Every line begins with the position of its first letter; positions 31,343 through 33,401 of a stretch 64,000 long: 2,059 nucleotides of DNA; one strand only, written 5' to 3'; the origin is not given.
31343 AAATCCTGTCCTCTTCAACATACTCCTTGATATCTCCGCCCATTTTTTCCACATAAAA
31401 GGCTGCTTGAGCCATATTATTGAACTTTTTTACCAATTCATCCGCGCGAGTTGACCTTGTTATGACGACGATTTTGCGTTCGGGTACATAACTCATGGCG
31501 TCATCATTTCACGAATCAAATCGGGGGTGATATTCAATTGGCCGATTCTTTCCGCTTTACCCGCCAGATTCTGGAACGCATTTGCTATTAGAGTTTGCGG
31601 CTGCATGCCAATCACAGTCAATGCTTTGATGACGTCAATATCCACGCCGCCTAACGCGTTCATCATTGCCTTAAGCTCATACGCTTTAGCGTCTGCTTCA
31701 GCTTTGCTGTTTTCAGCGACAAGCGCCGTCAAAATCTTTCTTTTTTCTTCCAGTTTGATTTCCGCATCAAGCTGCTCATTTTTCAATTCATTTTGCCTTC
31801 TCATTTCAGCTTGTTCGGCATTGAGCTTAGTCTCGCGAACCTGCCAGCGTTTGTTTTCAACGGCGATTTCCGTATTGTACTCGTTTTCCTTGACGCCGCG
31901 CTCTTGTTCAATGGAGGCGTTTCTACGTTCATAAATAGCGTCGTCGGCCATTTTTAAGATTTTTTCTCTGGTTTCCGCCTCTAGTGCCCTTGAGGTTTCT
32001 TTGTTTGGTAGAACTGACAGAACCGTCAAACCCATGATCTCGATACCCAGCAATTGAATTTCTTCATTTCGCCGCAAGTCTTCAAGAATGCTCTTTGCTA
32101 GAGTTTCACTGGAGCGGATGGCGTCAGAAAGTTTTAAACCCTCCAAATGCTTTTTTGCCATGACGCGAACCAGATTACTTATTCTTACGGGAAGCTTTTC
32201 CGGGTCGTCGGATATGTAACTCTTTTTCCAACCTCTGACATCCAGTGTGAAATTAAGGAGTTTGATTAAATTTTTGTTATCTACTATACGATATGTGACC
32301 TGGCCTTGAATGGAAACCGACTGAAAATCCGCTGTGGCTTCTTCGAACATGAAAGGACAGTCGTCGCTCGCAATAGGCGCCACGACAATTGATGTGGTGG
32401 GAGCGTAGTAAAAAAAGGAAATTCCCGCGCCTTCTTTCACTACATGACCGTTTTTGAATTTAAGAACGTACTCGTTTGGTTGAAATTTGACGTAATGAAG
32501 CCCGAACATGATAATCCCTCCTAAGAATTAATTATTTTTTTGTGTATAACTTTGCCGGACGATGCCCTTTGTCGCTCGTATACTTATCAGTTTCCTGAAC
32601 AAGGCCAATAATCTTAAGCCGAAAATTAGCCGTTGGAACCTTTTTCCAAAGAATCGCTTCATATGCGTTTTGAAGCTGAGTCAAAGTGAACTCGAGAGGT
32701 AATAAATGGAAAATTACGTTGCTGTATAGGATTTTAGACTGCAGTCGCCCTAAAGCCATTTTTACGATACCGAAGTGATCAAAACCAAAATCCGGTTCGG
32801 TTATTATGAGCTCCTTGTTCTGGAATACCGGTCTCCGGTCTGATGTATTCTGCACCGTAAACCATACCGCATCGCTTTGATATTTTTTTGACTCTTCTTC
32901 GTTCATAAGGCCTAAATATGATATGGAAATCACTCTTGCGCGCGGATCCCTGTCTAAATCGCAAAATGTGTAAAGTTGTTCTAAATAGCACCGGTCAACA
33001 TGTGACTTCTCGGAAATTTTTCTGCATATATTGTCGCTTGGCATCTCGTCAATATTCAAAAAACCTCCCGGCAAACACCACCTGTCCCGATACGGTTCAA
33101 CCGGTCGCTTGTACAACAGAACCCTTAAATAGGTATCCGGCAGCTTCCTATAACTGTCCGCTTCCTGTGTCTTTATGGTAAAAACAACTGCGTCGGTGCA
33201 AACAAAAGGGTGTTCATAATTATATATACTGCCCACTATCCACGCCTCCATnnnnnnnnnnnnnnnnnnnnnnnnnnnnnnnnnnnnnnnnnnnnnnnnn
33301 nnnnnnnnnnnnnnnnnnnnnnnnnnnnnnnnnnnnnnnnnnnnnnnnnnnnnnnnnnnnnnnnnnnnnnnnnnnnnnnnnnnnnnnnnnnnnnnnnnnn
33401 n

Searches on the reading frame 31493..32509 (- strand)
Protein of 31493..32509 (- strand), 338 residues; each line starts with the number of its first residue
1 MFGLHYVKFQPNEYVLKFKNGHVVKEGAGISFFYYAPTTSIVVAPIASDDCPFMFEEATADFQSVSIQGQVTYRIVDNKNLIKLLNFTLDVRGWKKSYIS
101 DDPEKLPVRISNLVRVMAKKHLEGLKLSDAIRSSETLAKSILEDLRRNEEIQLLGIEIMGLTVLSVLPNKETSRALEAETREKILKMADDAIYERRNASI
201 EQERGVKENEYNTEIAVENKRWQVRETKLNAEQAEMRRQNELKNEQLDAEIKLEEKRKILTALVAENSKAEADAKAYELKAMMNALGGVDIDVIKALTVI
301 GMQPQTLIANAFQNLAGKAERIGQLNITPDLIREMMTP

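Call 6: search_protein_families(library=pfam, proteins=[window:31493-32509:-], max_evalue=0.01)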
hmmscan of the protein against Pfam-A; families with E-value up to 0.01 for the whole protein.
window:31493-32509:- (338 aa): 1 family
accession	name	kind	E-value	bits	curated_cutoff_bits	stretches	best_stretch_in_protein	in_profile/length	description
PF01145.31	Band_7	-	2.9e-14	54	23.6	1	10-196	4-173/176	SPFH domain / Band 7 family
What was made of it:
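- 31493..32509 (-): Intact SPFH/Band-7 (flotillin-like) gene, 338 aa. It is the source of the 122-nt fragment (31635-31757). Pfam Band_7, E=2.9e-14 (call 6).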

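Call 33: find_encoding_contigs(protein=window:31493-32509:-, flank=10000, max_places=10)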
Protein window:31493-32509:- (338 aa): 2 contigs read that carry it; 2 places shown.
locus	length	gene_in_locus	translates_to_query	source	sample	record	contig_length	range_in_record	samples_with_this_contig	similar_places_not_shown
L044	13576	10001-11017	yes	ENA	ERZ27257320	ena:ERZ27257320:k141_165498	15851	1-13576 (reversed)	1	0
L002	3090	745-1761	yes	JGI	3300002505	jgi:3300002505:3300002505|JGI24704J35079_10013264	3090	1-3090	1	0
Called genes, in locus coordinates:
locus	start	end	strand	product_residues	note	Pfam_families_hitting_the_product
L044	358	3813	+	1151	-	-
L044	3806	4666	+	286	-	-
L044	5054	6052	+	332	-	-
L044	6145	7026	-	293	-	PF02567:PhzC-PhzF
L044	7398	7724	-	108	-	PF01934:HepT-like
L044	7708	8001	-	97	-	PF01909:NTP_transf_2, PF18765:Polbeta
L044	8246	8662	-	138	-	PF01243:PNPOx_N, PF16242:Pyrid_ox_like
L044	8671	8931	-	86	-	PF12674:Zn_ribbon_2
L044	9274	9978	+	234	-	PF19368:WHD_AraR (weak), PF21906:WHD_NrtR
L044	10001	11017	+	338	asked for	PF01145:Band_7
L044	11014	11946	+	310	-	-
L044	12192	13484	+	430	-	-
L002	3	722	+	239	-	?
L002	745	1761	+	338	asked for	PF01145:Band_7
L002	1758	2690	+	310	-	-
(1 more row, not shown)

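Call 36: search_protein_families(library=ncbifam, proteins=[window:31493-32509:-], max_evalue=0.01)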
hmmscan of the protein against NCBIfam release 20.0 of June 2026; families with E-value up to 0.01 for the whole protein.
window:31493-32509:- (338 aa): 0 families

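Call 39: search_protein_families(library=padloc, proteins=[window:31493-32509:-], max_evalue=0.01)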
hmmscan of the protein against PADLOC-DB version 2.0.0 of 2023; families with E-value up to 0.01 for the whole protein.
window:31493-32509:- (338 aa): 1 family
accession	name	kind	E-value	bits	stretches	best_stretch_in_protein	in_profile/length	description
PDLC04547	PDC-M26A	-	0.00058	16.5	1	79-284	48-255/724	-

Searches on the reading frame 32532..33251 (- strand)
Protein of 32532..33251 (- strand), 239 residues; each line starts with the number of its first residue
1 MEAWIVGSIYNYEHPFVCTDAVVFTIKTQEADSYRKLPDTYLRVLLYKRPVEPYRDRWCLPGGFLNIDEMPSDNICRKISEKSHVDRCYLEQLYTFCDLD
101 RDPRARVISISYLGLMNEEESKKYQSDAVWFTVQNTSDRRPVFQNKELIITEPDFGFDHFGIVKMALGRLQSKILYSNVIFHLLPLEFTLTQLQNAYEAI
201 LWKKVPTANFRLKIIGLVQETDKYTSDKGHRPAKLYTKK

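Call 6: search_protein_families(library=pfam, proteins=[window:32532-33251:-], max_evalue=0.01)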
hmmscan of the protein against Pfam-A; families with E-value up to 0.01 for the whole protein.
window:32532-33251:- (239 aa): 3 families
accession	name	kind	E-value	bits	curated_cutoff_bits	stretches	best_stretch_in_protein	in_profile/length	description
PF21906.2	NrtR_WHD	-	2.1e-17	63.5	27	1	181-236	2-59/61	NrtR DNA-binding winged helix domain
PF19368.5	AraR_C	-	8.1e-07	29.7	23.8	1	176-236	1-64/82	AraR C-terminal winged HTH domain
PF00293.34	NUDIX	-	4.1e-05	24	21.1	1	43-136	16-118/134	NUDIX domain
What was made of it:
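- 32532..33251 (-): NrtR-like Nudix plus winged-helix regulator, the first gene of the co-directional array NrtR-SPFH-NADK-like-X. Pfam NrtR_WHD 2.1e-17 and NUDIX 4e-5 (call 6).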

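Call 36: search_protein_families(library=ncbifam, proteins=[window:32532-33251:-], max_evalue=0.01)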
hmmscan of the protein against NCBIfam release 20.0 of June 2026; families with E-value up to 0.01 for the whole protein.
window:32532-33251:- (239 aa): 5 families
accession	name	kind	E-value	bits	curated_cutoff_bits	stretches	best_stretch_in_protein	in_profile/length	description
NF050029.2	TransRepNtr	equivalog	9.8e-31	107.1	400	1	11-237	16-224/245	ADPR responsive transcriptional repressor NtrR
NF003785.0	PRK05379.1-1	equivalog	3.4e-05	23.2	418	1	44-93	216-264/347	bifunctional nicotinamide-nucleotide adenylyltransferase/Nudix hydroxylase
NF003788.0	PRK05379.1-5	equivalog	0.001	18.5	354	1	43-84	225-266/351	bifunctional nicotinamide-nucleotide adenylyltransferase/Nudix hydroxylase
NF003787.0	PRK05379.1-4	equivalog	0.0013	17.7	449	1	44-83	221-260/346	bifunctional nicotinamide-nucleotide adenylyltransferase/Nudix hydroxylase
NF003786.0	PRK05379.1-2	equivalog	0.0035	16.6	397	1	44-122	231-316/354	bifunctional nicotinamide-nucleotide adenylyltransferase/Nudix hydroxylase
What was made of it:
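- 32532..33251 (-): NCBIfam NtrR repressor model 107 bits, below its cut-off of 400 (call 36).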

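Call 39: search_protein_families(library=padloc, proteins=[window:32532-33251:-], max_evalue=0.01)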
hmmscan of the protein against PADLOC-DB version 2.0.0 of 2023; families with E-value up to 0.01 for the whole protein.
window:32532-33251:- (239 aa): 0 families
